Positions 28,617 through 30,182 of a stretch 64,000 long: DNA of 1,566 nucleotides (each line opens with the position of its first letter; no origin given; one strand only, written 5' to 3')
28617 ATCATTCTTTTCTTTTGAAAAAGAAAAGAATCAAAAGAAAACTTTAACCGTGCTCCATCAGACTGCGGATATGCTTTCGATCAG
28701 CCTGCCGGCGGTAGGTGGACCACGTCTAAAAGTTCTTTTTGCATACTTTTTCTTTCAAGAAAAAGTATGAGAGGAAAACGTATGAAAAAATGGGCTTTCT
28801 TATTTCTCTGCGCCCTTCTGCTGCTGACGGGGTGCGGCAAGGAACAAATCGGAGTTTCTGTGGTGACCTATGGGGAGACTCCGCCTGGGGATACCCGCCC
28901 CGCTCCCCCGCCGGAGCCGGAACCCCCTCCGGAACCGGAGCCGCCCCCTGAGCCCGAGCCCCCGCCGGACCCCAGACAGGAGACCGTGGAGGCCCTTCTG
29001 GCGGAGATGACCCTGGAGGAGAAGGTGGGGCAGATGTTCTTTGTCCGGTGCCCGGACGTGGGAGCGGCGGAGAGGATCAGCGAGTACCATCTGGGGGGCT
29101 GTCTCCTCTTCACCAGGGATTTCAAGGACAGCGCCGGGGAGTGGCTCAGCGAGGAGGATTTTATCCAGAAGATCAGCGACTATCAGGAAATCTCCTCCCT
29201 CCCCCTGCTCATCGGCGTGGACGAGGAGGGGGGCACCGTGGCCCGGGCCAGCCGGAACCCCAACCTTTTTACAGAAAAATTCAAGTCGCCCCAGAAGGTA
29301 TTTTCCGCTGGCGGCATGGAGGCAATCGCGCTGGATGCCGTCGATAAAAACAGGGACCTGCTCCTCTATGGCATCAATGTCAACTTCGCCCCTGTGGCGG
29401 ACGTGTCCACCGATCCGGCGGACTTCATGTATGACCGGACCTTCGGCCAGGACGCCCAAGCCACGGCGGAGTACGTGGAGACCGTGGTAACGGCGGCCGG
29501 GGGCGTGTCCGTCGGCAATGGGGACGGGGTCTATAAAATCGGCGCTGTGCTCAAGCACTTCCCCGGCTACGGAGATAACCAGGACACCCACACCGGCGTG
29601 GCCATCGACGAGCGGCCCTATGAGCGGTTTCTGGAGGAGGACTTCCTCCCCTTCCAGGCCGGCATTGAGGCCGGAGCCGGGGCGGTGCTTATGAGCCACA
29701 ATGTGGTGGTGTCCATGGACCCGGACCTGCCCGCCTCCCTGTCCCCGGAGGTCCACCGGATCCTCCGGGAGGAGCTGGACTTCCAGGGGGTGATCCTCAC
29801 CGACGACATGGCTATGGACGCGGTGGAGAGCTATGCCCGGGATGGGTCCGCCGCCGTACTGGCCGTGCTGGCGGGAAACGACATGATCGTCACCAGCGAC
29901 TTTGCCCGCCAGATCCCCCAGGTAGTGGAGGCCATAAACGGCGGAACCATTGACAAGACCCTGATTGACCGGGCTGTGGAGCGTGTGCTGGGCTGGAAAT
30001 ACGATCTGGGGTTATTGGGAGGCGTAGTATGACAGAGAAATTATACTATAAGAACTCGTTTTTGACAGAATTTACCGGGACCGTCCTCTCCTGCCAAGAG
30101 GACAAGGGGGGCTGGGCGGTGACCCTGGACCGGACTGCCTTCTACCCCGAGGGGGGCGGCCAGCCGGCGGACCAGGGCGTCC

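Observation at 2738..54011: Abundant AT-rich hairpin repeat family (at least 11 copies in 64 kb) with compensatory stem changes, inserted just after stop codons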

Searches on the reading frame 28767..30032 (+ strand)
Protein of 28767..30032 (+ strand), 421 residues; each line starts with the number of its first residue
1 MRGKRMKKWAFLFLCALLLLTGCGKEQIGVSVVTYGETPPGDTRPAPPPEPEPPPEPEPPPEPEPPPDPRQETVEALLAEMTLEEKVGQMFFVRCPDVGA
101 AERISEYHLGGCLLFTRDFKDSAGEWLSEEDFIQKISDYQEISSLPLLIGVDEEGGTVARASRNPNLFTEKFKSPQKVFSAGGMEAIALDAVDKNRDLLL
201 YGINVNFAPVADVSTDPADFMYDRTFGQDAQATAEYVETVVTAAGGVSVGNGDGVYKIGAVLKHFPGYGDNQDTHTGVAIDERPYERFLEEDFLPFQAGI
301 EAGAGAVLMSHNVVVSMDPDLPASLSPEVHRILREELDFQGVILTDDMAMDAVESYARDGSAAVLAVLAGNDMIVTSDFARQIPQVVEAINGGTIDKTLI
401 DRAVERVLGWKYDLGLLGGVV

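Call 66: search_protein_families(library=pfam, proteins=[window:28767-30032:+], max_evalue=0.00001)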
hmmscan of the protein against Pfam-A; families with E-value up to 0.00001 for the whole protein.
window:28767-30032:+ (421 aa): 1 family
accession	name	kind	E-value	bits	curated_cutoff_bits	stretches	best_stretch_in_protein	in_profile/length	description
PF00933.27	Glyco_hydro_3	-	4e-55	187.9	27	1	82-408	1-314/316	Glycosyl hydrolase family 3 N terminal domain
